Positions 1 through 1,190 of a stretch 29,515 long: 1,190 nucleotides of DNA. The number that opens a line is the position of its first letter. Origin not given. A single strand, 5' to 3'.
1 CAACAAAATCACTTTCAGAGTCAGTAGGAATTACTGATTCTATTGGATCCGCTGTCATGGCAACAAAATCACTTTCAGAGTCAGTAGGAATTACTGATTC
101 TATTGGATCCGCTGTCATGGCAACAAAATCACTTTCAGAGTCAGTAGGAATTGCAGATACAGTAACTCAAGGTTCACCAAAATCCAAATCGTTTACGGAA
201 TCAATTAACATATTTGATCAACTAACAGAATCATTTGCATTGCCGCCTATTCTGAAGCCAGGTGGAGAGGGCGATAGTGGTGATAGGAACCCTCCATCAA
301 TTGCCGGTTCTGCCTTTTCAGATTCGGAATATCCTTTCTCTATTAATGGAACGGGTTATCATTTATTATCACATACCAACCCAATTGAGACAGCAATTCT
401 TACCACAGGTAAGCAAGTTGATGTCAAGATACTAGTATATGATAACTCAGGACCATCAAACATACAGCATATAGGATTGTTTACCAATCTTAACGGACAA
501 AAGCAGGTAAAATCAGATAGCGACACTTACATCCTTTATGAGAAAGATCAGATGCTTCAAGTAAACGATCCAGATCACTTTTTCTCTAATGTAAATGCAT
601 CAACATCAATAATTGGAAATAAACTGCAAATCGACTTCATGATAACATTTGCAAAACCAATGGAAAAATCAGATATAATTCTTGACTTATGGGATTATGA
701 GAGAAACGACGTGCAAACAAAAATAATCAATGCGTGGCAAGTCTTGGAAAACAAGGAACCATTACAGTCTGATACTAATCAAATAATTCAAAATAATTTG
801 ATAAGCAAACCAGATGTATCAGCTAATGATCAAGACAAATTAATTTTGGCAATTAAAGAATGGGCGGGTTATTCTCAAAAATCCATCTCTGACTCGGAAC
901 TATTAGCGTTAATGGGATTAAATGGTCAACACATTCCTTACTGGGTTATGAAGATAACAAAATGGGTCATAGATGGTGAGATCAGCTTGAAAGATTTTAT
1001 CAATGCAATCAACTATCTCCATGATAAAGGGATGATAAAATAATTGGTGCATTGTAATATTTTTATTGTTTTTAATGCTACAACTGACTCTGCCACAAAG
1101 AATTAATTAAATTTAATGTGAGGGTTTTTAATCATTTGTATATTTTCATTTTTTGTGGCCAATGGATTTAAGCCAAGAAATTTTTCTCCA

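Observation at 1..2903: Candidate surface-fibre module: beta-repeat giant protein, membrane microprotein with one repeat strand, and exported phage tail-collar-like protein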

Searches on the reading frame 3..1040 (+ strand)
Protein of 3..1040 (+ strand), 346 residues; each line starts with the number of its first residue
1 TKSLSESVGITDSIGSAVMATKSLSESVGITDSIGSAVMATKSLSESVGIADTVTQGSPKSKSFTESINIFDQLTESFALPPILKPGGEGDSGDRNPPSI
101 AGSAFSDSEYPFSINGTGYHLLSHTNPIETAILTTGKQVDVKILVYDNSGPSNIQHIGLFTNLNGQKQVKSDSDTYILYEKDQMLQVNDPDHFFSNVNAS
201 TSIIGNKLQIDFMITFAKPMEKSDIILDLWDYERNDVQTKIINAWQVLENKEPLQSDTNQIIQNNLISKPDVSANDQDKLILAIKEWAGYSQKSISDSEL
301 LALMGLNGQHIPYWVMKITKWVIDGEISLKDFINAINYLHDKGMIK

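Call 3: search_protein_families(library=pfam, proteins=[window:3-1040:+], max_evalue=0.1)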
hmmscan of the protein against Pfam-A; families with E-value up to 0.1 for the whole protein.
window:3-1040:+ (346 aa): 0 families

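Call 4: search_protein_families(library=phrogs, proteins=[window:3-1040:+], max_evalue=0.1)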
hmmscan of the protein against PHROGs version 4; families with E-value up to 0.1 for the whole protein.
window:3-1040:+ (346 aa): 0 families

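Call 10: search_protein_families(library=ncbifam, proteins=[window:3-1040:+], max_evalue=1)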
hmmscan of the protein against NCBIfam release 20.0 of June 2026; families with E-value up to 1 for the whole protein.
window:3-1040:+ (346 aa): 1 family
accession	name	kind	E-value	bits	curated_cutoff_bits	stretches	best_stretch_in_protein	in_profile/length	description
NF033849.1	ser_rich_anae_1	subfamily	0.0035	14.7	650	1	5-66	290-556/1163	serine-rich protein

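Call 95: search_protein_families(library=padloc, proteins=[window:3-1040:+], max_evalue=0.01)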
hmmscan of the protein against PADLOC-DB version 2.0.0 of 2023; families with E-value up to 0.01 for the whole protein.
window:3-1040:+ (346 aa): 0 families

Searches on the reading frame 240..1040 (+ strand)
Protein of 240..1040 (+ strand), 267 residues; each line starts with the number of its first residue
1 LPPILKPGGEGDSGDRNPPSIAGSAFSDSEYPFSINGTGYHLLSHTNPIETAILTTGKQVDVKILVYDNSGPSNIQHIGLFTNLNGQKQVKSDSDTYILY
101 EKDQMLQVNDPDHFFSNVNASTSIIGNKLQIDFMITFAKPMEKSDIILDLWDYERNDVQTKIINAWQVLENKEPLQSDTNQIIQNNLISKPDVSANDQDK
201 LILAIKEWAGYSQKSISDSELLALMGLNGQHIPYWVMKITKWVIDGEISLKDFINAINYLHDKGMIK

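Call 93: find_related_loci(query=window:240-1040:+, collection=genome_contigs, flank=10000)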
Query window:240-1040:+ (267 aa) in genome_contigs; peptide patterns used: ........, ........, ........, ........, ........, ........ (x = any residue, [..] = any of these).
87 stretches matched a pattern, but none encodes a relative of the query by tblastn (E <= 1e-3).
